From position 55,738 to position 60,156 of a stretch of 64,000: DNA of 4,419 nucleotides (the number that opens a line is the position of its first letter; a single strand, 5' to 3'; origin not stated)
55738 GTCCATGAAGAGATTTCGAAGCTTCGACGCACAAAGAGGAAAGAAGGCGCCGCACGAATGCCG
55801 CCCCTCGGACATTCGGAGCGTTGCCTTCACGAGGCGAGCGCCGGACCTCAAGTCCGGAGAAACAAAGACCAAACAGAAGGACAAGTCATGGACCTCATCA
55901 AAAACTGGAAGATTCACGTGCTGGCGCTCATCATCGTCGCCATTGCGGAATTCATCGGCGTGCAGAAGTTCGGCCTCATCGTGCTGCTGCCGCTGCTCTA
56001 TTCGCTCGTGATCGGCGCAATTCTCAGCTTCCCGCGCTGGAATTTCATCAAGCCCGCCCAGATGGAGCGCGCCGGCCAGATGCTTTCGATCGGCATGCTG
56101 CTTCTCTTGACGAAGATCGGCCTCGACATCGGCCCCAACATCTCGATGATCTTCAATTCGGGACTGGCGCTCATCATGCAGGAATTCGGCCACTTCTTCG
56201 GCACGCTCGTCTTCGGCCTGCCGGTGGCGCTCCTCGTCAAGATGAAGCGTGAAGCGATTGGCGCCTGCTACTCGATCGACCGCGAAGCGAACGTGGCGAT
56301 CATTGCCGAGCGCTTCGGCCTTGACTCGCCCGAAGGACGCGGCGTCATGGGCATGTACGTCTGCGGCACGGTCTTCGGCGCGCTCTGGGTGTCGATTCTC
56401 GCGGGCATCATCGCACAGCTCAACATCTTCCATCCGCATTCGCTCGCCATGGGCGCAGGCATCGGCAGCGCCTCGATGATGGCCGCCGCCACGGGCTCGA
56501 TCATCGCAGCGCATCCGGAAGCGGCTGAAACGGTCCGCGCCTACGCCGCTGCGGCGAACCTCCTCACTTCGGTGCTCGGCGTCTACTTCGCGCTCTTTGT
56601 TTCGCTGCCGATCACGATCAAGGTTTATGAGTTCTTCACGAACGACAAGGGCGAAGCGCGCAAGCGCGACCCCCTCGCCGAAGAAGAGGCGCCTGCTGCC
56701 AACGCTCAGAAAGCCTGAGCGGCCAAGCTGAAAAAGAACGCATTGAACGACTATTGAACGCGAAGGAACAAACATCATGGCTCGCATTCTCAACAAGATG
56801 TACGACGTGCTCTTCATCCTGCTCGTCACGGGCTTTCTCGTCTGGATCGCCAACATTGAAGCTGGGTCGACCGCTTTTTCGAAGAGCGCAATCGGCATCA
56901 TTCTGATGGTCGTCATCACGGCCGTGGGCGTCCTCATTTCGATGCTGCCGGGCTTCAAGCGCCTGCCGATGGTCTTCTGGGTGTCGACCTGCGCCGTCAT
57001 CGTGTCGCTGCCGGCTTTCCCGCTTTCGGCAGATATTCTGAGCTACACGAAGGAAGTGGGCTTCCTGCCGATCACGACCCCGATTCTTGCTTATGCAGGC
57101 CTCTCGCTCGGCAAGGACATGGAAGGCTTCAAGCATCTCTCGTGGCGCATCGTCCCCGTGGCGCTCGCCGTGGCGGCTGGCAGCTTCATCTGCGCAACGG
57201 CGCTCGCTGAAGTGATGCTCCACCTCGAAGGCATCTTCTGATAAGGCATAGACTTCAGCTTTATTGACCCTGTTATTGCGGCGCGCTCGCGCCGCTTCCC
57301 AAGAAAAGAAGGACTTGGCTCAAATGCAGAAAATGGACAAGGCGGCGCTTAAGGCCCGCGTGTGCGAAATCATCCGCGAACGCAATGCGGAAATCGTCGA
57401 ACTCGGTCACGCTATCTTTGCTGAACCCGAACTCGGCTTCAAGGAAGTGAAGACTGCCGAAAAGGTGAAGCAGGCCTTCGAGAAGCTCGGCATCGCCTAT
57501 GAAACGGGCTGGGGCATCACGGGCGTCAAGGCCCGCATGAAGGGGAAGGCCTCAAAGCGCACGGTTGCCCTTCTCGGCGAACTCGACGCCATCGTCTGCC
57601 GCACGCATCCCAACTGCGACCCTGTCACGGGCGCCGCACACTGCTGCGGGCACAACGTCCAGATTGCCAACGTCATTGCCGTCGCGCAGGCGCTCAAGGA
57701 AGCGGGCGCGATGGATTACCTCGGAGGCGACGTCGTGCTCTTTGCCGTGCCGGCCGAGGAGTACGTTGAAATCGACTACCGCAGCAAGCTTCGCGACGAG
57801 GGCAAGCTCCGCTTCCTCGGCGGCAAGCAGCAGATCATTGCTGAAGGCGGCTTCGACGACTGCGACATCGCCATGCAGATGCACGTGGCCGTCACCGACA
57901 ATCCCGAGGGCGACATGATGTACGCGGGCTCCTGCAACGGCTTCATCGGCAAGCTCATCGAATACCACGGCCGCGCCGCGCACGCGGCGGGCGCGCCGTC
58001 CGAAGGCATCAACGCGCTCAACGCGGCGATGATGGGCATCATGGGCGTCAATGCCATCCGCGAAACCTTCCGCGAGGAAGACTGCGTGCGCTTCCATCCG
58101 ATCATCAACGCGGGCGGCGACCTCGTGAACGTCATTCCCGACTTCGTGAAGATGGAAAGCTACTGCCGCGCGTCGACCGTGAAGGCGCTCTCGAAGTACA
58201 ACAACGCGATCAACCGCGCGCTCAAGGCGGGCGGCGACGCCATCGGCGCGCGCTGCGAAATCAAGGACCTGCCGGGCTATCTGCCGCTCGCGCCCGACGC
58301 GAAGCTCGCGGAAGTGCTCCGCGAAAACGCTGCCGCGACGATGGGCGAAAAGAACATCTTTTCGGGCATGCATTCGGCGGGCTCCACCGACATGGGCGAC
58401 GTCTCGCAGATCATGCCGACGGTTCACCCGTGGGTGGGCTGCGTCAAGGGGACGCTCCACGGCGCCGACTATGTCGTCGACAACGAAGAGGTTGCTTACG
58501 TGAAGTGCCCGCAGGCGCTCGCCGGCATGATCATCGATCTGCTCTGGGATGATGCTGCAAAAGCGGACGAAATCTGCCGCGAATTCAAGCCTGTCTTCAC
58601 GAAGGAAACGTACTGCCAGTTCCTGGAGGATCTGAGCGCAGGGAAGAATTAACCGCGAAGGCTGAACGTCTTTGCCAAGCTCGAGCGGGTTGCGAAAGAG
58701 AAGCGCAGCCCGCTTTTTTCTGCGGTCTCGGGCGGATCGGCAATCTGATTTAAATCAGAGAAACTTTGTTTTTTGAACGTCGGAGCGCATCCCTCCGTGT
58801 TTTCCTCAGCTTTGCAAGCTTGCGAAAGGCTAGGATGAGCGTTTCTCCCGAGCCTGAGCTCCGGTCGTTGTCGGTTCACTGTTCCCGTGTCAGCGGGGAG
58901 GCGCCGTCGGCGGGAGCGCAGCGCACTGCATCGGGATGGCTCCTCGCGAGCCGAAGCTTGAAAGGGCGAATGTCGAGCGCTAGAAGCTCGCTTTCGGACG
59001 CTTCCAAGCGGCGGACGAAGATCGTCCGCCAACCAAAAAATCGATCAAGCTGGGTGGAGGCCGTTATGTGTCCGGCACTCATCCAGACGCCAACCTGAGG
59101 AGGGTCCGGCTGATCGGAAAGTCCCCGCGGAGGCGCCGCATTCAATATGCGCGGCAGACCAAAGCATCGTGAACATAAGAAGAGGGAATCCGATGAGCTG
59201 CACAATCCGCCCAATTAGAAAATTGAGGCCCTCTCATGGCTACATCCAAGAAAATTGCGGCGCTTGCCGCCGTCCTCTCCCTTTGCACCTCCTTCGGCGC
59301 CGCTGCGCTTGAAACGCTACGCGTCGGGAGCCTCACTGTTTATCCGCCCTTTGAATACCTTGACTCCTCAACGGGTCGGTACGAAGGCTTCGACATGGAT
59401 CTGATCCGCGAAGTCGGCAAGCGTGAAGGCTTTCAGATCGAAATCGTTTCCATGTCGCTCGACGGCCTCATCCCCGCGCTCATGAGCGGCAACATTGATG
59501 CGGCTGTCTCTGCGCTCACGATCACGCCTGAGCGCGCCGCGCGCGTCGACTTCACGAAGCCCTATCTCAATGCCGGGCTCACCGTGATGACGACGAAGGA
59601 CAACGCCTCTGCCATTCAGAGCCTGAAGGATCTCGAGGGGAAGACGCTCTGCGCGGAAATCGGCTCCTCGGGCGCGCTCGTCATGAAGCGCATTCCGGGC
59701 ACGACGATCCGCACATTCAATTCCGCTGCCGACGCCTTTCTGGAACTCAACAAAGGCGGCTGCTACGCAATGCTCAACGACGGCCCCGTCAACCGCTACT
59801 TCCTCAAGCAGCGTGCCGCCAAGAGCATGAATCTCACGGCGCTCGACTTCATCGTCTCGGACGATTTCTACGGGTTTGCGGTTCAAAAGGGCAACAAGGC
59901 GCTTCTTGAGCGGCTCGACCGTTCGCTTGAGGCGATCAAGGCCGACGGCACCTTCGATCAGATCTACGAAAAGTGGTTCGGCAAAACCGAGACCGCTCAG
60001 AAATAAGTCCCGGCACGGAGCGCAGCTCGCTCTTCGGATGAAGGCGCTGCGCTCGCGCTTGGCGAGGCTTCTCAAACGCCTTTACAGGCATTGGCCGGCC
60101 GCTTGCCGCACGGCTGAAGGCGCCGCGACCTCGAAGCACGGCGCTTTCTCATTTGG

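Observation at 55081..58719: Terminator-flanked cassette of DUF3100-type membrane protein, small membrane protein and M20 amidohydrolase, with a Ser/Thr/Ala-rich upstream ORF and attenuator-like hairpin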

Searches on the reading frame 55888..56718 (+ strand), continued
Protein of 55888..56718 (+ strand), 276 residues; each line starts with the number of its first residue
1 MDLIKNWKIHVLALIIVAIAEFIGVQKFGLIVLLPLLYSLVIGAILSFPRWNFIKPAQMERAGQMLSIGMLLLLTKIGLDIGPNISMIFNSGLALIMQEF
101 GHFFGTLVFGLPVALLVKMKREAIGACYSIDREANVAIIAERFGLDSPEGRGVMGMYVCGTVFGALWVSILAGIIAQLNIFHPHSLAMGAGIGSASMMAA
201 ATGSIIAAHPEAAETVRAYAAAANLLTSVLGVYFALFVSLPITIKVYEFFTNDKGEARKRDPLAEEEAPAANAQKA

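Call 67: fold_search(model_id=the predicted structure, library=pdb)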
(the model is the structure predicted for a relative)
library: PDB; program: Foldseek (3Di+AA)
matches with E <= 10: 598; with E <= 0.001: 0
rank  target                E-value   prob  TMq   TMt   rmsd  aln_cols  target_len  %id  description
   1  28vj_B                2.2e-03  0.54  0.13  0.14  22.7       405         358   15  NorA bound to miniprotein I-23 (released 2026-04-08)
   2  9b3k_Z                5.8e-03  0.38  0.12  0.14  24.2       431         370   14  NorA in complex with Fab36 (NorA-BRIL fusion) (released 2024-12-11)
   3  6s4m                  6.0e-03  0.30  0.11  0.11  22.4       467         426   13  Crystal structure of the human organic anion transporter MFSD10 (TETRAN) (released 2020-05-13)
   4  7wsm_A                7.7e-03  0.28  0.12  0.11  25.1       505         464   13  Cryo-EM structure of human glucose transporter GLUT4 bound to cytochalasin B in lipid nanodiscs (released 2022-05-18)
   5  7awm                  8.4e-03  0.35  0.13  0.13  23.4       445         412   12  Structure of the thermostabilized EAAT1 cryst mutant in complex with L-ASP, three sodium ions and the allosteric inhibit (released 2021-10-13)
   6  6tha                  8.4e-03  0.33  0.13  0.13  26.0       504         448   11  Crystal structure of human sugar transporter GLUT1 (SLC2A1) in the inward conformation (released 2020-11-25)
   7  8zmr                  1.0e-02  0.41  0.15  0.16  23.5       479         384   14  Vesamicol-bound VAChT (released 2024-06-19)
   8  7awn                  1.2e-02  0.35  0.14  0.15  22.2       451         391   14  Structure of the thermostabilized EAAT1 cryst mutant in complex with rubidium and barium and the allosteric inhibitor UC (released 2021-10-13)
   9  5lm4                  1.2e-02  0.25  0.12  0.13  22.8       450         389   12  Structure of the thermostalilized EAAT1 cryst-II mutant in complex with L-ASP and the allosteric inhibitor UCPH101 (released 2017-04-19)
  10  6vyh_A                1.2e-02  0.20  0.12  0.12  25.2       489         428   12  Cryo-EM structure of SLC40/ferroportin in complex with Fab (released 2020-11-11)
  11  4ybq_B                1.3e-02  0.33  0.13  0.12  25.3       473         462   13  Rat GLUT5 with Fv in the outward-open form (released 2015-10-07)
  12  5llm                  1.4e-02  0.30  0.13  0.14  23.9       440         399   15  Structure of the thermostabilized EAAT1 cryst mutant in complex with L-ASP and the allosteric inhibitor UCPH101 (released 2017-04-19)
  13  6rw3_B                1.5e-02  0.21  0.11  0.11  24.2       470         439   12  The molecular basis for sugar import in malaria parasites. (released 2020-01-29)
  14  8pnl_C                2.0e-02  0.20  0.11  0.10  23.1       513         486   12  Outward-open conformation of a Major Facilitator Superfamily (MFS) transporter MHAS2168, a homologue of Rv1410 from M. (released 2023-10-18)
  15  5llu                  2.5e-02  0.21  0.13  0.13  22.8       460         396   11  Structure of the thermostabilized EAAT1 cryst-II mutant in complex with L-ASP (released 2017-04-19)
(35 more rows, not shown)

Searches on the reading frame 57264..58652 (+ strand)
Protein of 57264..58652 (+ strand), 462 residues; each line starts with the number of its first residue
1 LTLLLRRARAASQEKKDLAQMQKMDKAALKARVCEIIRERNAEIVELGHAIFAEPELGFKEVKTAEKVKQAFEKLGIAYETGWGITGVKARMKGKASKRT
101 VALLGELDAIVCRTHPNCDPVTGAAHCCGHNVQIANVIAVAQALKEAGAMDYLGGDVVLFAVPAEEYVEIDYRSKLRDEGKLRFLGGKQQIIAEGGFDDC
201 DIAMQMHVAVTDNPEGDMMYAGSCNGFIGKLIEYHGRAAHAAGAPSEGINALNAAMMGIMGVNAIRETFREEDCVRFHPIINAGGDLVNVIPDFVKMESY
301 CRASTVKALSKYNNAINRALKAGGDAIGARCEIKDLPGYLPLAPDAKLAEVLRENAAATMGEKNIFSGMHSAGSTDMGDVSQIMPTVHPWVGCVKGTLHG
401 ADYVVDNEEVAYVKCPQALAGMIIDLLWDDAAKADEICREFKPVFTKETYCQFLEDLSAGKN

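Call 7: search_protein_families(library=pfam, proteins=[window:57264-58652:+], max_evalue=0.01)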
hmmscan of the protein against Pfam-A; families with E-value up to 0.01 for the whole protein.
window:57264-58652:+ (462 aa): 2 families
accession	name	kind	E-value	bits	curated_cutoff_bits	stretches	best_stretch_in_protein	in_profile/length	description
PF01546.33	Peptidase_M20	-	1.4e-11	45.2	24.6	1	122-422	25-203/206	Peptidase family M20/M25/M40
PF07687.19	M20_dimer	-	7.7e-07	29.5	21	1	226-322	5-101/107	Peptidase dimerisation domain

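Call 8: search_protein_families(library=ncbifam, proteins=[window:57264-58652:+], max_evalue=0.01)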
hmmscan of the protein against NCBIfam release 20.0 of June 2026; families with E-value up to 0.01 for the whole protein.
window:57264-58652:+ (462 aa): 17 families
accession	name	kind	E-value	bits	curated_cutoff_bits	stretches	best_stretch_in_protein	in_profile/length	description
TIGR01891.1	amidohydrolases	subfamily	9.9e-55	186.1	153.75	1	45-406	2-359/366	amidohydrolase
NF040868.1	carboxypep_CpsA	equivalog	5.2e-25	88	500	1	33-343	4-302/391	carboxypeptidase CpsA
NF038260.1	ectoine_DoeB_2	equivalog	4.8e-21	75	550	1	45-366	9-314/378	N(2)-acetyl-L-2,4-diaminobutanoate deacetylase DoeB2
TIGR01910.1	DapE-ArgE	subfamily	6.8e-10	38.7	217.6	1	187-376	145-333/373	ArgE/DapE family deacylase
NF005602.0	PRK07338.1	equivalog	7.1e-09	34.7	357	1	224-334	202-309/409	hydrolase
NF058540.1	Ncarbamyl_ErtE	equivalog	1.3e-08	33.8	520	1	232-412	222-402/418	N-carbamyl-l-glutamate amidohydrolase ErtE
TIGR01900.1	dapE-gram_pos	equivalog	8.4e-08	31.5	304.2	1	59-336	20-273/351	succinyl-diaminopimelate desuccinylase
NF004788.0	PRK06133.1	subfamily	4.4e-06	25.9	349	1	224-322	214-309/417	glutamate carboxypeptidase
TIGR01879.1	hydantase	subfamily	1.4e-05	24.3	204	1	231-425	211-400/401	hydantoinase/carbamoylase family amidase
NF006769.0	PRK09290.1-3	subfamily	4.5e-05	22.3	452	1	234-408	224-395/417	allantoate amidohydrolase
NF006365.0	PRK08588.1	subfamily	6.3e-05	22.5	289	1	154-407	128-363/383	succinyl-diaminopimelate desuccinylase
NF006768.0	PRK09290.1-1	equivalog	6.3e-05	22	532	1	232-428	218-409/411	allantoate deiminase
NF009527.0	PRK12891.1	subfamily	7.5e-05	21.9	461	1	233-409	227-405/426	Zn-dependent hydrolase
TIGR03176.1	AllC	equivalog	9.3e-05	21.3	597.75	1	232-428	213-404/406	allantoate deiminase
NF006771.0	PRK09290.1-5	subfamily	0.00047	18.8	399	1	228-386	216-371/413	allantoate amidohydrolase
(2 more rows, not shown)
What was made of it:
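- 57324..58652 (+): M20-family amidohydrolase (442 aa). Calls 7 and 8 (Peptidase_M20 plus M20_dimer; TIGR01891, 186 bits).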

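Call 26: search_solved_structures(query=window:57324-58652:+, max_evalue=1e-10)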
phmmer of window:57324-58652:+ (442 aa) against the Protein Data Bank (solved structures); distinct sequences matched with E-value up to 1e-10: 6.
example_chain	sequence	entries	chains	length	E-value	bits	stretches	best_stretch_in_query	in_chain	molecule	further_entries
3ram_A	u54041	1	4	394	6.6e-24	87.9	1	11-380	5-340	HmrA protein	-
7yh4_A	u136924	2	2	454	2.6e-23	86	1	8-424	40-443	Xaa-Arg dipeptidase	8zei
8xzc_A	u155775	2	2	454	8e-23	84.3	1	8-424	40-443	Xaa-Arg dipeptidase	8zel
1ysj_A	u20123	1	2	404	1.1e-16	64.1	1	24-390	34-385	protein yxeP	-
4ewt_A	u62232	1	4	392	8.8e-13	51.3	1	12-348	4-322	Peptidase, M20/M25/M40 family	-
1xmb_A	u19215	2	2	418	1.2e-12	50.8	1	24-284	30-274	IAA-amino acid hydrolase homolog 2 | IAA-amino acid hydrolase ILR1-like 2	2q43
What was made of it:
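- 57324..58652 (+): The nearest solved relatives are HmrA, the PM20D2 Xaa-Arg dipeptidase and YxeP (call 26).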

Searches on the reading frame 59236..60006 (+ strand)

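Call 7: search_protein_families(library=pfam, proteins=[window:59236-60006:+], max_evalue=0.01)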
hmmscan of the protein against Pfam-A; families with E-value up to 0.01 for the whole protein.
window:59236-60006:+ (256 aa): 3 families
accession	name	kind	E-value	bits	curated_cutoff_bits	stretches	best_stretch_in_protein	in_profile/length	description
PF00497.25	SBP_bac_3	-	3.4e-42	143.8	26.4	1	28-250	1-132/132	Bacterial extracellular solute-binding proteins, family 3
PF10613.14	Lig_chan-Glu_bd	-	5.1e-15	56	30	1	44-122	23-114/115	Ligated ion channel L-glutamate- and glycine-binding site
PF09084.16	NMT1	-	0.00049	20.5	20.5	0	116-142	75-100/216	NMT1/THI5 like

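Call 8: search_protein_families(library=ncbifam, proteins=[window:59236-60006:+], max_evalue=0.01)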
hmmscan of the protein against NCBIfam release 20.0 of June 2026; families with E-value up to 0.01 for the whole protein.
window:59236-60006:+ (256 aa): 16 families
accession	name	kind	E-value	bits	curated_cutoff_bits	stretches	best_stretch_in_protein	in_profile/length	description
TIGR01096.1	3A0103s03R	subfamily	8.1e-48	163.1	256.35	1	7-248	5-250/250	lysine/arginine/ornithine ABC transporter substrate-binding protein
NF007029.0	PRK09495.1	equivalog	6.6e-47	160.4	303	1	8-250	8-245/248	glutamine ABC transporter substrate-binding protein GlnH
NF041765.1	ArtJ_Ecoli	equivalog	2.4e-37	128.9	510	1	9-249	5-242/243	arginine ABC transporter substrate-binding protein ArtJ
NF008426.0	PRK11260.1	equivalog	5.3e-36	124.2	312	1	26-251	41-263/266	cystine ABC transporter substrate-binding protein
NF041764.1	ArtI_Ecoli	equivalog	6.5e-34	117.4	522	1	10-250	5-243/243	arginine ABC transporter substrate-binding protein ArtI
NF011583.0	PRK15007.1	subfamily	6.4e-32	110.8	358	1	7-250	6-243/243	arginine ABC transporter substrate-binding protein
NF011586.0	PRK15010.1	equivalog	1.4e-21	77.2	440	1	5-248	3-253/260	lysine/arginine/ornithine ABC transporter substrate-binding protein ArgT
NF011965.0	PRK15437.1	equivalog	7.5e-21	74.9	459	1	9-248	7-253/260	histidine ABC transporter substrate-binding protein HisJ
NF052427.1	StpK7MSMEG_1200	equivalog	1e-16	60.6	900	1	27-247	363-584/601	serine/threonine protein kinase StpK7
NF008112.0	PRK10859.1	equivalog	4.3e-13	48.5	354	1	27-253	44-270/483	membrane-bound lytic murein transglycosylase MltF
NF008885.0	PRK11917.1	equivalog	1.7e-12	47.5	373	1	28-140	40-153/259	bifunctional adhesin/ABC transporter aspartate/glutamate-binding protein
TIGR02995.1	ectoine_ehuB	equivalog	2.4e-11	43.4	190.9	1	3-133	3-139/275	ectoine/hydroxyectoine ABC transporter substrate-binding protein EhuB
TIGR04262.1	orph_peri_GRRM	subfamily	5.3e-10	39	190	1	28-179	3-156/257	extracellular substrate binding-like orphan protein GrrP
NF008063.0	PRK10797.1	subfamily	1.1e-08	34.6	375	1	57-250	77-272/302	glutamate/aspartate ABC transporter substrate-binding protein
TIGR01728.1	SsuA_fam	subfamily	8.7e-05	21.9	163.5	1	120-153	88-121/290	aliphatic sulfonate ABC transporter substrate-binding protein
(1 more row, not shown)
